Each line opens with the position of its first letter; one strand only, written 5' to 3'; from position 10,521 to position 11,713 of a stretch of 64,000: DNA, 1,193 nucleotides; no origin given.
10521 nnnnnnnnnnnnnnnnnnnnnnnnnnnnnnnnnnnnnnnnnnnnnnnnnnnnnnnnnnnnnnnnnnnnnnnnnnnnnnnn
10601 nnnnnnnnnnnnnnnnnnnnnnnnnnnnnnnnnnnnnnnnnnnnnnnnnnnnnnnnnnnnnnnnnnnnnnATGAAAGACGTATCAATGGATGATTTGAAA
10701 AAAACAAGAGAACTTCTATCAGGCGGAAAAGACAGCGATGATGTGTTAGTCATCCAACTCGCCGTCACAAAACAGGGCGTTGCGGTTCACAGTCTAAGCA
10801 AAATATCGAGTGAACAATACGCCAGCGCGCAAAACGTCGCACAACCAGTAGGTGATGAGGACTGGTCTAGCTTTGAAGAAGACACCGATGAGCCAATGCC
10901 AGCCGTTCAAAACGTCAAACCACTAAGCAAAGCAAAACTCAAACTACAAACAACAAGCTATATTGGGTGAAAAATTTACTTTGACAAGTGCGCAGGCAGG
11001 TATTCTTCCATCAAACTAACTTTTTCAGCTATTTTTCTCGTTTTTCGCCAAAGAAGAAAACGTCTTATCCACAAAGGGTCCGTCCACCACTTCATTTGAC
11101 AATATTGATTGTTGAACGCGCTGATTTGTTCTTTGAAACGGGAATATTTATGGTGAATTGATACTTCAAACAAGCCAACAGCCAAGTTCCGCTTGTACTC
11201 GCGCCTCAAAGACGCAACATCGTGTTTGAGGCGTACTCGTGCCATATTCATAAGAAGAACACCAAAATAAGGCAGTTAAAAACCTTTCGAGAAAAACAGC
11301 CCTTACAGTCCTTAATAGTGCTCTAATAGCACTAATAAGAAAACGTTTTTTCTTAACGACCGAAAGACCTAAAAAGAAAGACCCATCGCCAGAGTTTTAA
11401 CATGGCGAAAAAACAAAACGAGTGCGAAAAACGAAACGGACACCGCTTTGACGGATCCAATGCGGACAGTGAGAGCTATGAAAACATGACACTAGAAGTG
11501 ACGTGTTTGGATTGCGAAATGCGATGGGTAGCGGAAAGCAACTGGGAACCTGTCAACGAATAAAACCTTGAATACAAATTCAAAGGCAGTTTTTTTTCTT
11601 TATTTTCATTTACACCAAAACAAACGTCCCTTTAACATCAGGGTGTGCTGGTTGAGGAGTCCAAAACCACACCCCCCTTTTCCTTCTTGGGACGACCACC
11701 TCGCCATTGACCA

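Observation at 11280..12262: Palindrome and iteron-like repeats flank the serine recombinase gene (candidate res/origin or operator sites)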

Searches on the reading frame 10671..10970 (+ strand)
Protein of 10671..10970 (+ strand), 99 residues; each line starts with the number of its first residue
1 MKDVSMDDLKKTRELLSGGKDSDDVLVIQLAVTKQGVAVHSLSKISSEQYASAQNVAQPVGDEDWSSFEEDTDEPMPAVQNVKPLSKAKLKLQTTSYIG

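Call 5: search_protein_families(library=pfam, proteins=[window:10671-10970:+], max_evalue=0.01)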
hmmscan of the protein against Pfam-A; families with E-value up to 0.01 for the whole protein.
window:10671-10970:+ (99 aa): 0 families

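Call 6: search_protein_families(library=phrogs, proteins=[window:10671-10970:+], max_evalue=0.001)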
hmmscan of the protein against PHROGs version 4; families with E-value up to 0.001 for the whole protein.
window:10671-10970:+ (99 aa): 0 families

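Call 62: find_encoding_contigs(protein=window:10671-10970:+, flank=3000, max_places=10)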
Protein window:10671-10970:+ (99 aa): 19 contigs read that carry it; 10 places shown.
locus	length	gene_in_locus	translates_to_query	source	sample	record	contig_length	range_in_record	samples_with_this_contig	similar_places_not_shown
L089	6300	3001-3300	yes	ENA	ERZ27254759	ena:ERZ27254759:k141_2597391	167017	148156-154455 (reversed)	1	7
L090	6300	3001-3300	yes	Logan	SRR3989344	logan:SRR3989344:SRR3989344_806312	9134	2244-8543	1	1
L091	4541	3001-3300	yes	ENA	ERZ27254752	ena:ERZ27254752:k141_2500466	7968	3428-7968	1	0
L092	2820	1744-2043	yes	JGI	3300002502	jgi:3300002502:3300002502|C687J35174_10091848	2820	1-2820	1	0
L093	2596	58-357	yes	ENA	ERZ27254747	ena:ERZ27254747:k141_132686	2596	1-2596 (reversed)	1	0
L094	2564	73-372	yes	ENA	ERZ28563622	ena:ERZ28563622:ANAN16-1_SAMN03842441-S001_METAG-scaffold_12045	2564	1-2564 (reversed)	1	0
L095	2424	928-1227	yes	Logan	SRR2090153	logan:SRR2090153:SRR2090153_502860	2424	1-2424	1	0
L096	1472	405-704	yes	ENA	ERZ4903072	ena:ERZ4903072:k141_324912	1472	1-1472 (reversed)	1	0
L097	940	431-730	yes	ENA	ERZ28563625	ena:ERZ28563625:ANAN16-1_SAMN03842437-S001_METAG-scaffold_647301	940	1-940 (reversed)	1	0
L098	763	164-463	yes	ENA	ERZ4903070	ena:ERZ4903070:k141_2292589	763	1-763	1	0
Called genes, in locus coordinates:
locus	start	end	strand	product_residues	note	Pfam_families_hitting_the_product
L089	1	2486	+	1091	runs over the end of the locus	-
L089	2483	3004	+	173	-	-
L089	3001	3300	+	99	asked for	-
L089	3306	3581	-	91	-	-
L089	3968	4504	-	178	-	PF00239:Resolvase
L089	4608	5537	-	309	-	-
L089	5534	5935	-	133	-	-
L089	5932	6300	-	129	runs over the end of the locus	-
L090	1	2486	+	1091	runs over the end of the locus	-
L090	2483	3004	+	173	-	-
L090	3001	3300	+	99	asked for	-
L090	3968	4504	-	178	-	PF00239:Resolvase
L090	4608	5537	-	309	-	-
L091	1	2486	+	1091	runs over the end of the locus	-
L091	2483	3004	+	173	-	-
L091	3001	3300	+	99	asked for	-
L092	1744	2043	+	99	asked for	-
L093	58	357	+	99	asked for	-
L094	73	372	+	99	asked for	-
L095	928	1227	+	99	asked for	-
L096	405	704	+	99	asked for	-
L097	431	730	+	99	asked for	-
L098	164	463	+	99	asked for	-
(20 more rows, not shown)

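Call 63: search_protein_families(library=pfam, proteins=[window:10671-10970:+], max_evalue=5)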
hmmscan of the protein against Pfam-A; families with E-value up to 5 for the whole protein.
window:10671-10970:+ (99 aa): 0 families

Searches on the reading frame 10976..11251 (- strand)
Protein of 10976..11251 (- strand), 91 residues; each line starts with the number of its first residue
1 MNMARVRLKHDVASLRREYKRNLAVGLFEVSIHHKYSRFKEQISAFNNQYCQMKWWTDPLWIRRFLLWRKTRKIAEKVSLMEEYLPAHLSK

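Call 5: search_protein_families(library=pfam, proteins=[window:10976-11251:-], max_evalue=0.01)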
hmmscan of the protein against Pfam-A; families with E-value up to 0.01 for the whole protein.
window:10976-11251:- (91 aa): 0 families

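Call 6: search_protein_families(library=phrogs, proteins=[window:10976-11251:-], max_evalue=0.001)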
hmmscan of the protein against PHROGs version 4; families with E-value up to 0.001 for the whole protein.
window:10976-11251:- (91 aa): 0 families

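Call 43: search_protein_families(library=ncbifam, proteins=[window:10976-11251:-], max_evalue=0.1)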
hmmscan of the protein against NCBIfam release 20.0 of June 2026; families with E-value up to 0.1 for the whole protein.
window:10976-11251:- (91 aa): 0 families

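Call 63: search_protein_families(library=pfam, proteins=[window:10976-11251:-], max_evalue=5)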
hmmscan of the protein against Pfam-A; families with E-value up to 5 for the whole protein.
window:10976-11251:- (91 aa): 0 families

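Call 65: search_protein_representatives(protein=window:10976-11251:-)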
Query: 91 residues. Proteins with E-value up to 0.001 (for the whole library): 3; up to 1e-10: 2; up to 1e-30: 1. The best 3 are listed.
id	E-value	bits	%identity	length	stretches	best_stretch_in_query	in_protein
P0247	1.3e-55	201.4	100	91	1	1-91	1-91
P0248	2.0e-12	63.3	35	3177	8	43-90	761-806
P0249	9.1e-06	42.0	37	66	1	28-89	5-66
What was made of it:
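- Tried and rejected: It has no Pfam, NCBIfam or PHROG hit and only 2 distant matches among 1.84 billion representative proteins (calls 5, 6, 43, 63, 65).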

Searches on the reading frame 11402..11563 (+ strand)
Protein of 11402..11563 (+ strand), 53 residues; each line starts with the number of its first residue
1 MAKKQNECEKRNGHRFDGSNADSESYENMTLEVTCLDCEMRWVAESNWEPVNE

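Call 5: search_protein_families(library=pfam, proteins=[window:11402-11563:+], max_evalue=0.01)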
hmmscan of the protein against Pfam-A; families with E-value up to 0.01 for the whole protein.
window:11402-11563:+ (53 aa): 0 families

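Call 6: search_protein_families(library=phrogs, proteins=[window:11402-11563:+], max_evalue=0.001)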
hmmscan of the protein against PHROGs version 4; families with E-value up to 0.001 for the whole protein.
window:11402-11563:+ (53 aa): 0 families

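Call 43: search_protein_families(library=ncbifam, proteins=[window:11402-11563:+], max_evalue=0.1)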
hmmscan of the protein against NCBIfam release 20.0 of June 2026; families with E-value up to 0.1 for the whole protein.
window:11402-11563:+ (53 aa): 0 families

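Call 63: search_protein_families(library=pfam, proteins=[window:11402-11563:+], max_evalue=5)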
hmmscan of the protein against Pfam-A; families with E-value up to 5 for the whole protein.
window:11402-11563:+ (53 aa): 2 families
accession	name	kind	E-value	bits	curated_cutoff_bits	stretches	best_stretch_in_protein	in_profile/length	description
PF01096.23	Zn_ribbon_TFIIS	-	0.033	14.5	21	1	27-42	23-38/39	Transcription factor S-II (TFIIS)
PF19712.4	AGK_C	-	0.13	12.1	27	1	20-44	178-202/215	Acylglycerol kinase C-terminal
